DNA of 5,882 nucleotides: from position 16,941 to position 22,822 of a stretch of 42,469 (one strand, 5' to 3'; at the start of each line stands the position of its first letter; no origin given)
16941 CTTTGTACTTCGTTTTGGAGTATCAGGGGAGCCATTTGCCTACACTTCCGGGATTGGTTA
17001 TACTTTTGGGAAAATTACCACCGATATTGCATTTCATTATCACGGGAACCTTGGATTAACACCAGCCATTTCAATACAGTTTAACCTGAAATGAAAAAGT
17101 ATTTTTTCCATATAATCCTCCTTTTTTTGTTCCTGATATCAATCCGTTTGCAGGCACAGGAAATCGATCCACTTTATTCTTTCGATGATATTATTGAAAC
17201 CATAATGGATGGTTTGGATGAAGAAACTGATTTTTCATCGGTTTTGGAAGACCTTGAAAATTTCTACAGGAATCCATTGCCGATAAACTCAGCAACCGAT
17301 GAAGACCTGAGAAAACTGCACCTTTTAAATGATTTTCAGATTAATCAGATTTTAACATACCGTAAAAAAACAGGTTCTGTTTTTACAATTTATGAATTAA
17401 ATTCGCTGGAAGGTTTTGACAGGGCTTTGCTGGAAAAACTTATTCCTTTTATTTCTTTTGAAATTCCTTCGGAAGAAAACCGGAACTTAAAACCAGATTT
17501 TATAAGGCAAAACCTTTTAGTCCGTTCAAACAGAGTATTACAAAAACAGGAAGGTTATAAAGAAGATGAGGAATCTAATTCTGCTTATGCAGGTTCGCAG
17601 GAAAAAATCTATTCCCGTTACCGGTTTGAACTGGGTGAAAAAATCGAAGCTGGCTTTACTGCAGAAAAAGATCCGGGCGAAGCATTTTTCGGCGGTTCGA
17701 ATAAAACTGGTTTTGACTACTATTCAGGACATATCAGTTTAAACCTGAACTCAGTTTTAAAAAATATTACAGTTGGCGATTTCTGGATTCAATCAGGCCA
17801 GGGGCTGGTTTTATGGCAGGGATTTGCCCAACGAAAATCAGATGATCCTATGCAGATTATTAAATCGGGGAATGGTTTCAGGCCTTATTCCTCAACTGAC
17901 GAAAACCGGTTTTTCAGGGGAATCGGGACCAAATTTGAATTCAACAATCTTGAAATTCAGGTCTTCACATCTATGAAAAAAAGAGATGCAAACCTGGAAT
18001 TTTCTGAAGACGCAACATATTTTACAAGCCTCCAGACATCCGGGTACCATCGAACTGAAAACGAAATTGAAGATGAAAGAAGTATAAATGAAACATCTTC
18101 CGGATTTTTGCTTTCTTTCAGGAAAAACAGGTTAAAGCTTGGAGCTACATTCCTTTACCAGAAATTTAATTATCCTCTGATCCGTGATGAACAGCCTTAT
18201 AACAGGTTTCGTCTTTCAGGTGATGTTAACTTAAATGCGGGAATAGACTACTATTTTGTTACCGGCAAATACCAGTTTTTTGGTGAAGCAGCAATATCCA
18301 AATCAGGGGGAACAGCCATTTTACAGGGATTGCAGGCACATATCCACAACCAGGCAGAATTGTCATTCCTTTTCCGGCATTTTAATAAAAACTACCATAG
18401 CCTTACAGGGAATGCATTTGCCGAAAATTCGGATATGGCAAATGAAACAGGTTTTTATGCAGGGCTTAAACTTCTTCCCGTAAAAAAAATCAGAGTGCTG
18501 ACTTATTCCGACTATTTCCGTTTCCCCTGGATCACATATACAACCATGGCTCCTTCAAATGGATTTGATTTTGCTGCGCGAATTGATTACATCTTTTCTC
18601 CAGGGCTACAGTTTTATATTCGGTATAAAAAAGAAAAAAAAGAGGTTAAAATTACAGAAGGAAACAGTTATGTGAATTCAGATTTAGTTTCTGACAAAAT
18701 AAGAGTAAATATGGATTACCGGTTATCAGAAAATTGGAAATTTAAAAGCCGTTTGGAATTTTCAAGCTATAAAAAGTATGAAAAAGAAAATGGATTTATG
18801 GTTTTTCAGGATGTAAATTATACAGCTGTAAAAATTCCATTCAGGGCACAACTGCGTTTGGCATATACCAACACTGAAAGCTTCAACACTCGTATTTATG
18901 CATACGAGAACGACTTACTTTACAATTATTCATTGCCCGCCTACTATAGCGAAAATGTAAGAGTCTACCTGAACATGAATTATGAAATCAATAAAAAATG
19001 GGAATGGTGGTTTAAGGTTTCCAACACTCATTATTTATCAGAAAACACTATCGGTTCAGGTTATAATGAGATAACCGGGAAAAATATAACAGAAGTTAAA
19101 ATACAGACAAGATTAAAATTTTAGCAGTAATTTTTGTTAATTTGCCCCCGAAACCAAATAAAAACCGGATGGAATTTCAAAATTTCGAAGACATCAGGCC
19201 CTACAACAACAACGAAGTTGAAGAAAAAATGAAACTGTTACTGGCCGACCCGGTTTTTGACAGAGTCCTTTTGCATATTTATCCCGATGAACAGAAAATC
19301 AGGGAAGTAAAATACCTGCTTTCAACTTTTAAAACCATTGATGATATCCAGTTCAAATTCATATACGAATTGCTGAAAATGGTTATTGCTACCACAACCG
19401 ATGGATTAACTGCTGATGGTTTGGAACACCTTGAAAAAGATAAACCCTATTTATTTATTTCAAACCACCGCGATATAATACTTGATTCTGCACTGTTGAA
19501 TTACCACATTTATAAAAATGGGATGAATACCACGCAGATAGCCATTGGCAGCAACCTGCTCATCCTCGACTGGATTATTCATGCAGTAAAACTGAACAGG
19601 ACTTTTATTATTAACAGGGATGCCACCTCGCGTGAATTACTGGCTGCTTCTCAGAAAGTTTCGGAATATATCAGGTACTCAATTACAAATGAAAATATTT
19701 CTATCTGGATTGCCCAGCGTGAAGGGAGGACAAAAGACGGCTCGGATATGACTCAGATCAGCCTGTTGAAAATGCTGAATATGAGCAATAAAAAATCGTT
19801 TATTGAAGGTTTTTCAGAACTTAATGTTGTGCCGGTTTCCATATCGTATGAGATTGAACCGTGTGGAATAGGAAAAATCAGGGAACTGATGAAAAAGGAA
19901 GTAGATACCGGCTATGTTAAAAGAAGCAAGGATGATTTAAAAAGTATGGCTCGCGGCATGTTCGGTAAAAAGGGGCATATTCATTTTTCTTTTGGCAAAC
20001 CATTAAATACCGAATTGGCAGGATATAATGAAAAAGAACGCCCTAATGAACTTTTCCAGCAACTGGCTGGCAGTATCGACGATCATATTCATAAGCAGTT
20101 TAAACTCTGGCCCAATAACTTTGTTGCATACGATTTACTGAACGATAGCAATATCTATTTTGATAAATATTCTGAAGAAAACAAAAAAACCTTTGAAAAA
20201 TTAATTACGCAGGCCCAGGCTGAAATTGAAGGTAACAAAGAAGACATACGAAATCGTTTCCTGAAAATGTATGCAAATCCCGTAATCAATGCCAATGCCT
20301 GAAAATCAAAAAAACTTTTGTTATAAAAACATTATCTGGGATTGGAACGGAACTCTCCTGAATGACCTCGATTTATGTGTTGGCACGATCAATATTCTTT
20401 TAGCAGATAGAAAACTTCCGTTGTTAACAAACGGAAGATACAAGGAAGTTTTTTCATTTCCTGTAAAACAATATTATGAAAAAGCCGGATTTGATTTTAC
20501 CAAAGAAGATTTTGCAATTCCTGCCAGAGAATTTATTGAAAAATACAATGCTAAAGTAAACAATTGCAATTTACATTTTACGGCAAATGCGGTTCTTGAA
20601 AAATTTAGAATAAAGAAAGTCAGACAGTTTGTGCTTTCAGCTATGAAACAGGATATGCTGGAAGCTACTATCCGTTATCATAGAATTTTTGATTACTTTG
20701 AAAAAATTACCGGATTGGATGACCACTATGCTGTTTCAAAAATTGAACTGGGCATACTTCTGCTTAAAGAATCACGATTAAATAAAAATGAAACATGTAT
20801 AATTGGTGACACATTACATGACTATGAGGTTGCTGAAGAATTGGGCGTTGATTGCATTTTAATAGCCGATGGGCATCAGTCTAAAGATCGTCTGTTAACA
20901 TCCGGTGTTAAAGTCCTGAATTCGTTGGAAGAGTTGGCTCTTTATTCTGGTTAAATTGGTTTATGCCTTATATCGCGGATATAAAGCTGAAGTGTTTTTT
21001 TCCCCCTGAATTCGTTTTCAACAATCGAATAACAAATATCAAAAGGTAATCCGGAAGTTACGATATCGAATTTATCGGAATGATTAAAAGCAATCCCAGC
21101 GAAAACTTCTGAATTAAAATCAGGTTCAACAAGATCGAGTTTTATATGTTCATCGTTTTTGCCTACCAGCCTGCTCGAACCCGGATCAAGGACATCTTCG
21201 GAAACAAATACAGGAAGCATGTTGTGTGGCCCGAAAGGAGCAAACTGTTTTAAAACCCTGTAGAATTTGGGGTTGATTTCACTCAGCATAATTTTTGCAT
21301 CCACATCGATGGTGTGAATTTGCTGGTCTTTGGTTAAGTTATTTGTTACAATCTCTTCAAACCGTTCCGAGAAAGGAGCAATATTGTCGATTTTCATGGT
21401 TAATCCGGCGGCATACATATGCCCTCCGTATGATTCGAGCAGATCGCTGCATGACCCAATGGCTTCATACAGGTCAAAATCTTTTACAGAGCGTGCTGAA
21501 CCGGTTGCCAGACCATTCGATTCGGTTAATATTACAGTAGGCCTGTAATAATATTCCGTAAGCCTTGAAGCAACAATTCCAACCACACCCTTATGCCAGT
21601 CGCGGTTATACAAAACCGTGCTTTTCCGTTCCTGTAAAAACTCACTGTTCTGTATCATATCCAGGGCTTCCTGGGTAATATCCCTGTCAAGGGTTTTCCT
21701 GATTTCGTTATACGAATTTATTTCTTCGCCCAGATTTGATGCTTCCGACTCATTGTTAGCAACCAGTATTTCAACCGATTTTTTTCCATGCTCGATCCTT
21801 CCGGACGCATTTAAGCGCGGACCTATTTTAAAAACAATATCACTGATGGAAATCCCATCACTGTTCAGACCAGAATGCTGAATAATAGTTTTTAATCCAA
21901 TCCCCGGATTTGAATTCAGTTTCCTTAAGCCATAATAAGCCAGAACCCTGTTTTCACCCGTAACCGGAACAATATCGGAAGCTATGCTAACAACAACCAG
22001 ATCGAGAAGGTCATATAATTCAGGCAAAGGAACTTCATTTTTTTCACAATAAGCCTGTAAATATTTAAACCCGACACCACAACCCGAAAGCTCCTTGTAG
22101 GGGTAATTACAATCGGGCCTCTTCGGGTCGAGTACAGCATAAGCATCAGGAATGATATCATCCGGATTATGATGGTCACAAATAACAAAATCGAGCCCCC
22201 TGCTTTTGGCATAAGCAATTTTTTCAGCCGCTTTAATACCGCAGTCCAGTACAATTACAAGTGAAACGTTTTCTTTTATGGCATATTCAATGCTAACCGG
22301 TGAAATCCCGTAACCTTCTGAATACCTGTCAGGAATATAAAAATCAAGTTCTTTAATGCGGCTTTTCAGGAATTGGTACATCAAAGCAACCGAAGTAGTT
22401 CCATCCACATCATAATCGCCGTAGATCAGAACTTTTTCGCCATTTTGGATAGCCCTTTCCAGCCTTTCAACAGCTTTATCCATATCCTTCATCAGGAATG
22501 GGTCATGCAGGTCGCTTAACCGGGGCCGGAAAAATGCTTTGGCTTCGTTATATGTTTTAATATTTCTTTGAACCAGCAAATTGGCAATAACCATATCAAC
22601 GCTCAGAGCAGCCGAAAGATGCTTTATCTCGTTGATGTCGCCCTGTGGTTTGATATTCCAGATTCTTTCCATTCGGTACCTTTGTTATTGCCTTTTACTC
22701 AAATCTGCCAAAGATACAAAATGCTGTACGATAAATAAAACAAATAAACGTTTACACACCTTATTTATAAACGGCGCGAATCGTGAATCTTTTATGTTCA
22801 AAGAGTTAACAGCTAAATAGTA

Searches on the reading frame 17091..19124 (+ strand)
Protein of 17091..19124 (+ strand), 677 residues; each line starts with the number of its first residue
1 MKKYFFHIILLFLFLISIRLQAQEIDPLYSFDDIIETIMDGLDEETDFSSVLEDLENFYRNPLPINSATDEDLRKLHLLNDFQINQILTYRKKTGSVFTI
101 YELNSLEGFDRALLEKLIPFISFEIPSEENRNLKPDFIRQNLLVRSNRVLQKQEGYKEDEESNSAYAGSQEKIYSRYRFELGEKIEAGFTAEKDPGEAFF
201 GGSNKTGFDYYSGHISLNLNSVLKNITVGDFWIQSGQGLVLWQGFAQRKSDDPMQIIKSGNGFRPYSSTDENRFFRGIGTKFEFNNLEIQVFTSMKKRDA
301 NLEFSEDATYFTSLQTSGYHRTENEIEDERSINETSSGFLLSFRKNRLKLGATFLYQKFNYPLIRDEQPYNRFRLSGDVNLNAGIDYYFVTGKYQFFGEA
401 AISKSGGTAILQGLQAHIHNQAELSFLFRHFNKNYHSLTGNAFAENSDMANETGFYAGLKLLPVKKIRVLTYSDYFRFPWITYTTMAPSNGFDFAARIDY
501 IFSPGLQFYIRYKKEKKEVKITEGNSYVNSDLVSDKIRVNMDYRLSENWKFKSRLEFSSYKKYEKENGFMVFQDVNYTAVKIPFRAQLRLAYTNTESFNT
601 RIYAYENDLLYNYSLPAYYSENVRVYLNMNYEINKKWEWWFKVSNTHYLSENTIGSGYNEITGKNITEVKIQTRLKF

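Call 86: search_protein_families(library=pfam, proteins=[window:17091-19124:+], max_evalue=0.00001)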
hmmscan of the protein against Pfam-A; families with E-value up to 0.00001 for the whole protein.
window:17091-19124:+ (677 aa): 1 family
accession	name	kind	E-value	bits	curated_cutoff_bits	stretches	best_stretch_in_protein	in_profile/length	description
PF12836.13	HHH_3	-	8.8e-06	26.2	27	0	65-121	8-64/65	Helix-hairpin-helix motif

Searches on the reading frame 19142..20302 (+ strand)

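Call 86: search_protein_families(library=pfam, proteins=[window:19142-20302:+], max_evalue=0.00001)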
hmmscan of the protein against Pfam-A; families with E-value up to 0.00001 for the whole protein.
window:19142-20302:+ (386 aa): 1 family
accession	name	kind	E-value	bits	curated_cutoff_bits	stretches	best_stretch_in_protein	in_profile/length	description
PF01553.26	Acyltransferase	-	1.3e-07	31.9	23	1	91-224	4-119/132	Acyltransferase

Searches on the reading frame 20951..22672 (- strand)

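Call 86: search_protein_families(library=pfam, proteins=[window:20951-22672:-], max_evalue=0.00001)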
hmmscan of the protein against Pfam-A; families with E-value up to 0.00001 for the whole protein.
window:20951-22672:- (573 aa): 3 families
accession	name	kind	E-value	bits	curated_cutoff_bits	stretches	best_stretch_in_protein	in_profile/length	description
PF01368.27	DHH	-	2.5e-27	96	28.1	1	80-222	1-120/125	DHH family, N-terminal domain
PF17768.7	RecJ_OB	-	5.3e-26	91.2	27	1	457-567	1-107/107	RecJ OB domain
PF02272.25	DHHA1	-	2.1e-12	47.8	25.9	1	353-443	6-101/102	DHHA1 domain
